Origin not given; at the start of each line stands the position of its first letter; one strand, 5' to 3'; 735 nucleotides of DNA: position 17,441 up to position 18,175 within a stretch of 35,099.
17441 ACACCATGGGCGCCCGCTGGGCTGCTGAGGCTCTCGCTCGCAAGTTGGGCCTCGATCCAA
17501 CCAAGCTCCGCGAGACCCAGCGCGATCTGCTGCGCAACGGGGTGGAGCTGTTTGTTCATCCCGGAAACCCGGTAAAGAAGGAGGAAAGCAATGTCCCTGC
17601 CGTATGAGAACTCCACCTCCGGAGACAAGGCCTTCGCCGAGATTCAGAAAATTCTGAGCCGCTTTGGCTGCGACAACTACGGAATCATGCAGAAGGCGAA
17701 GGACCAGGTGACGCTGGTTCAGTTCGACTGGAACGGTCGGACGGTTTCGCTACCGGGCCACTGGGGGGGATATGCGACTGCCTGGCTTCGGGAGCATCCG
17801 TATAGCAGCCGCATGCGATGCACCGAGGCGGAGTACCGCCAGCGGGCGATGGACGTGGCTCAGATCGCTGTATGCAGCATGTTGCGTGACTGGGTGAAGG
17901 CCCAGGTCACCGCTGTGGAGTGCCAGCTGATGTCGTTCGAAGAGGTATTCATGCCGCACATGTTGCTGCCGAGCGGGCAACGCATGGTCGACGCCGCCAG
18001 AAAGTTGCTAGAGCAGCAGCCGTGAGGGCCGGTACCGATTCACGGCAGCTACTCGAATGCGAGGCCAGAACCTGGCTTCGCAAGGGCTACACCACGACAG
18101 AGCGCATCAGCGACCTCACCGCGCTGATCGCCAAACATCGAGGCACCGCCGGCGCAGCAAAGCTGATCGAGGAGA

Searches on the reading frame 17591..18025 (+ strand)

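Call 84: search_protein_families(library=pfam, proteins=[window:17591-18025:+], max_evalue=0.01)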
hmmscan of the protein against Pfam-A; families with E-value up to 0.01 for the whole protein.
window:17591-18025:+ (144 aa): 1 family
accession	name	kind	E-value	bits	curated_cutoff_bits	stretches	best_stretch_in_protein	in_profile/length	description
PF15476.11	SAP25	-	0.0056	16.8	27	0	109-132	72-95/202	Histone deacetylase complex subunit SAP25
